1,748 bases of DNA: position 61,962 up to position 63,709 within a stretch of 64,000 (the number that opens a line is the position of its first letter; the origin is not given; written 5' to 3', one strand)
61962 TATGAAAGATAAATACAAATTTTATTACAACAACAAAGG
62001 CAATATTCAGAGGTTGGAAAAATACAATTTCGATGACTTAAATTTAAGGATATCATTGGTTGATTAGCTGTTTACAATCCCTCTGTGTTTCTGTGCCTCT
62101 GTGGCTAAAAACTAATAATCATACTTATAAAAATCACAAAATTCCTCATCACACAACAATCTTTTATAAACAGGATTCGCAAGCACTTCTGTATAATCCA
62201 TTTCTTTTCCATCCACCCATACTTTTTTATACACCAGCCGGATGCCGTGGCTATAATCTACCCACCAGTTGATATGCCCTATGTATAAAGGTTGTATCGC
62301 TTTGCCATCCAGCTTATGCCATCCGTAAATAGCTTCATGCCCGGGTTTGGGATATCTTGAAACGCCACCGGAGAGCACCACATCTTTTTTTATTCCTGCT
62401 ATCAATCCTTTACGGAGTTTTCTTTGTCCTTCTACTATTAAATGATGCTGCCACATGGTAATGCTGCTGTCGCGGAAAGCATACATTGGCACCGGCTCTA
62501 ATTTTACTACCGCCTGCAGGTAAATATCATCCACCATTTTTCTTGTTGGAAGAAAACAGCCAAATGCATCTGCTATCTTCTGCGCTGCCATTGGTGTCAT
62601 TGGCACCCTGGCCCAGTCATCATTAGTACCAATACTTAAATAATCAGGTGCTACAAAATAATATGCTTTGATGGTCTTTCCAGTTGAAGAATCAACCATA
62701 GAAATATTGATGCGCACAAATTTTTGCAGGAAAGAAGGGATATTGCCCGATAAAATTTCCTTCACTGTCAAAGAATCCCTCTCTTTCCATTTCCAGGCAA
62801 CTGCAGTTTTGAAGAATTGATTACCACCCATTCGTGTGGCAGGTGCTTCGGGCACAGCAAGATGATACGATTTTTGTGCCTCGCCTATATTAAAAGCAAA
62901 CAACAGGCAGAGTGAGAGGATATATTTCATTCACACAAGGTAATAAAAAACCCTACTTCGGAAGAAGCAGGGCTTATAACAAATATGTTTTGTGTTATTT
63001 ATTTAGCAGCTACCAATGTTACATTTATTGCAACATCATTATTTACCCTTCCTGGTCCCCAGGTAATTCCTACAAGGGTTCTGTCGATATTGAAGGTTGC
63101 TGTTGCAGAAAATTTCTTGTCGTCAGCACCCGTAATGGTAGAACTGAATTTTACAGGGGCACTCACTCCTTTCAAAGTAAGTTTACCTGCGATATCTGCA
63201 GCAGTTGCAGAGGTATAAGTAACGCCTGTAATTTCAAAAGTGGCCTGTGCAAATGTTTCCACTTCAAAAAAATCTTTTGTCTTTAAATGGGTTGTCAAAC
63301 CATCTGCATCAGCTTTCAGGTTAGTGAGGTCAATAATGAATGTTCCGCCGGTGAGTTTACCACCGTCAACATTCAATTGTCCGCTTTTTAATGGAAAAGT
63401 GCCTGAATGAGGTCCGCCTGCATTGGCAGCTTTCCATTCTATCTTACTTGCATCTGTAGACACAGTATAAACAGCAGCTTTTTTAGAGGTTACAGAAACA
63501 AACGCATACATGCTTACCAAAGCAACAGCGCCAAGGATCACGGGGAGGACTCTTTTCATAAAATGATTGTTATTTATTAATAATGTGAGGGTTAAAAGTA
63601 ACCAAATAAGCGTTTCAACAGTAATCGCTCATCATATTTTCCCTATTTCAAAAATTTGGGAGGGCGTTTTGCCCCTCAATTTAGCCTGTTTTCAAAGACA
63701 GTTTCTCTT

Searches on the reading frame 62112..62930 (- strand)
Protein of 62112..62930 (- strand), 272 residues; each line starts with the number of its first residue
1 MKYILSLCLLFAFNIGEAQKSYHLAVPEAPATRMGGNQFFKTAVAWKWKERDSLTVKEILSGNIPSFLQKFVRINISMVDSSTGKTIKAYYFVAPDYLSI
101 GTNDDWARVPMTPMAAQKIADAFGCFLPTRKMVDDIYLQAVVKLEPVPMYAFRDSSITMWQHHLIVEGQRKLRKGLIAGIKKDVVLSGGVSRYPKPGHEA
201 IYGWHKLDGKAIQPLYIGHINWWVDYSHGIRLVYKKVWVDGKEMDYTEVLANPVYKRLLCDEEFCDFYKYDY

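Call 11: search_protein_families(library=pfam, proteins=[window:62112-62930:-], max_evalue=0.01)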
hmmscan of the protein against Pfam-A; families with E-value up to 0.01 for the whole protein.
window:62112-62930:- (272 aa): 0 families

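Call 13: find_encoding_contigs(protein=window:62112-62930:-, flank=6000, max_places=10)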
Protein window:62112-62930:- (272 aa): 1 contig read that carries it; 1 place shown.
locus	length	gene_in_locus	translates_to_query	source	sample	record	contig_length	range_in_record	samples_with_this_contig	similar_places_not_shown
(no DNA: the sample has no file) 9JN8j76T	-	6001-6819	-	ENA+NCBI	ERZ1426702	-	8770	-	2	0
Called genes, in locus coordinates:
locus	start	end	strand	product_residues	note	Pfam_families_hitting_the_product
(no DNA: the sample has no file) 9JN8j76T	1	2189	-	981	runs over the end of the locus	PF13174:TPR_6 (faint), PF13525:YfiO (faint)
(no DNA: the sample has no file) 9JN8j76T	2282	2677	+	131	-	-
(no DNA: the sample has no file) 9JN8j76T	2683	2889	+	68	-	PF09527:ATPase_gene1 (weak)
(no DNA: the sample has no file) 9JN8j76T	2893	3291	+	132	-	-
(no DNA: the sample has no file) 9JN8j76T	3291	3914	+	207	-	PF10263:SprT-like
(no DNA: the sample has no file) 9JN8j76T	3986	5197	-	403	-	PF08442:ATP-grasp_2, PF24948:Citrate_synth_N, PF00549:Ligase_CoA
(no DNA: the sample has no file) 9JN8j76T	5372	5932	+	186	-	PF04264:YceI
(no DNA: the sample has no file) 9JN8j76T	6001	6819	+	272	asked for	-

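Call 17: find_related_loci(query=window:62112-62930:-, collection=genome_contigs, flank=6000)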
Query window:62112-62930:- (272 aa) in genome_contigs; peptide patterns used: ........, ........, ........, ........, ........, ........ (x = any residue, [..] = any of these).
71 stretches matched a pattern; 47 encode a relative of the query (tblastn E <= 1e-3); 46 distinct loci.
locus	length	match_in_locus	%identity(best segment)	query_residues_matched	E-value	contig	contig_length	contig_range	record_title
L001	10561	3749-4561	79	1-271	2e-151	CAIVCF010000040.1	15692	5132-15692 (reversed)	MAG: uncultured Chitinophagaceae bacterium isolate AM-lipid-02-D4_bin-0365 genome assembly, contig: bin-0365:040/261, wh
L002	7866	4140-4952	77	1-271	2e-147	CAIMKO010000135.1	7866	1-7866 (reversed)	MAG: uncultured Chitinophagaceae bacterium isolate Ki1-1-6m_bin-1479 genome assembly, contig: bin-1479:135/634, whole ge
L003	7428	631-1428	78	2-267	2e-144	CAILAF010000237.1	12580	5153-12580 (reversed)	MAG: uncultured Chitinophagaceae bacterium isolate Umea_bin-05490 genome assembly, contig: bin-05490:237/671, whole geno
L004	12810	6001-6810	76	1-270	2e-142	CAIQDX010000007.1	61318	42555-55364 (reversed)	MAG: uncultured Chitinophagaceae bacterium isolate Umea2p3_bin-1345 genome assembly, contig: bin-1345:007/147, whole gen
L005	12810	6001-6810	75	3-272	4e-141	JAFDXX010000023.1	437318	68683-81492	MAG: Bacteroidetes bacterium isolate SZAS-36 CK_MAG-13__23__length-437318, whole genome shotgun sequence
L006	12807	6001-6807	75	2-270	2e-140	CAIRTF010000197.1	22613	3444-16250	MAG: uncultured Chitinophagaceae bacterium isolate VK_bin-2746 genome assembly, contig: bin-2746:197/217, whole genome s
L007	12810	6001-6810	73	3-272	9e-138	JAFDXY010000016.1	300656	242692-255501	MAG: Bacteroidetes bacterium isolate SZAS-37 CK_MAG-81__16__length-300656, whole genome shotgun sequence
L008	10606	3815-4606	72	9-272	5e-133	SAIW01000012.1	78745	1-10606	MAG: Chitinophagaceae bacterium isolate CW01 Ga0182890_112, whole genome shotgun sequence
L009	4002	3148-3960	64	1-272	7e-127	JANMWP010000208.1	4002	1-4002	MAG: Chitinophagaceae bacterium isolate OTE_88_metabat_263 OTE_88_k141_2179866, whole genome shotgun sequence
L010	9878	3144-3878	72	26-270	2e-124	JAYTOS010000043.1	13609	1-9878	MAG: Bacteroidota bacterium isolate GFS_4189 GFS_4189_42, whole genome shotgun sequence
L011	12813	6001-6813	65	1-272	1e-123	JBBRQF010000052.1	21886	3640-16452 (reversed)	MAG: Chitinophagales bacterium isolate metawrap_la1_2 W_la1_2_k141_2096484L_21886_cov_11.6018, whole genome shotgun sequ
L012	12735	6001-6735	73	26-270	2e-123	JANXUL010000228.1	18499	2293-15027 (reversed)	MAG: Bacteroidetes bacterium isolate 339R_metabat_47 339R_k141_1838196, whole genome shotgun sequence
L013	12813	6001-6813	64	1-272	3e-122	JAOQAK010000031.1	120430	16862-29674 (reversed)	MAG: Ferruginibacter sp. isolate RYN_280 scaffold_1799051, whole genome shotgun sequence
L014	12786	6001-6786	68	10-272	2e-122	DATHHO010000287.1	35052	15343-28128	MAG TPA_asm: Puia sp. isolate SMAG_U12502 k141_587869, whole genome shotgun sequence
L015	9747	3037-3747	74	31-267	1e-121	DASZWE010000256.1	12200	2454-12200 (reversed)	MAG TPA_asm: Puia sp. isolate SMAG_U6149 k141_159930, whole genome shotgun sequence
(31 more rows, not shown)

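Call 57: find_homologous_proteins(query=window:62112-62930:-, max_evalue=1e-60)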
Query window:62112-62930:- (272 aa): 2936 proteins with E <= 1e-60 among 7967 candidates; the best 120 are listed.
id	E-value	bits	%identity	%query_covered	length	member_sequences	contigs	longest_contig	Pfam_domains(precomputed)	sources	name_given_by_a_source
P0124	7.1e-184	628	99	100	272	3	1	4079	-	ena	-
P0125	7.7e-149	513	80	100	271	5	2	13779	-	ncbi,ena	-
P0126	2.4e-148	511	78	100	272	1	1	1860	-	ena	-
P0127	1.4e-144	499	77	100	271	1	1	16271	-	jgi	-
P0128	4.3e-144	497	78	100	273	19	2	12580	-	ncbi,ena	-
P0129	2.3e-142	492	77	100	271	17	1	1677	-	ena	-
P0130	5.8e-142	490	77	100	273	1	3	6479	-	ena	-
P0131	2.7e-141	488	75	100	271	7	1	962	-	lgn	-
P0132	6.1e-140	484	73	100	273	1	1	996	-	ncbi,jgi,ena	jgi:hypothetical protein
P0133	9.2e-139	480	75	100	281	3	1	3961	-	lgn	-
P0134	4.0e-138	478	74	99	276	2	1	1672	-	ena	-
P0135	4.4e-137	474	75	100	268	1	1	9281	-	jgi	jgi:hypothetical protein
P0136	5.7e-137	474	74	99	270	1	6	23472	-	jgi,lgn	jgi:hypothetical protein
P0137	4.1e-135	468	74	94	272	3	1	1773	-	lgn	-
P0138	4.1e-135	468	72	98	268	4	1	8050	-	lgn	-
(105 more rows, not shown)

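Call 58: find_encoding_contigs(protein=P0124, flank=4000, max_places=6)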
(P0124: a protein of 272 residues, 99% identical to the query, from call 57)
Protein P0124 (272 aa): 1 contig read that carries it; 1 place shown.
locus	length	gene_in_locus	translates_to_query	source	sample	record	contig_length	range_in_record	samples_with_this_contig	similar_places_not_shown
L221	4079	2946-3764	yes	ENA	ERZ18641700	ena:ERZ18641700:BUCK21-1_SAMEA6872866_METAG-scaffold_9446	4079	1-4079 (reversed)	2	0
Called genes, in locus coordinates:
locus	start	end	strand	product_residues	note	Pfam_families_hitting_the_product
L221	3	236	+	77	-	?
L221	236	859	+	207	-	PF10263:SprT-like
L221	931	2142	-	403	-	PF08442:ATP-grasp_2, PF24948:Citrate_synth_N, PF00549:Ligase_CoA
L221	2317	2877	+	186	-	PF04264:YceI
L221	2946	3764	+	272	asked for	-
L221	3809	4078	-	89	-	?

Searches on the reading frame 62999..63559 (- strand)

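Call 11: search_protein_families(library=pfam, proteins=[window:62999-63559:-], max_evalue=0.01)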
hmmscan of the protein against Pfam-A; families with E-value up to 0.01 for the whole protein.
window:62999-63559:- (186 aa): 1 family
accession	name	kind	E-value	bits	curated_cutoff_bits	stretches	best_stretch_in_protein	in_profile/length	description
PF04264.18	YceI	-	4e-27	95.9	23.7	1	31-184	1-150/150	YceI-like domain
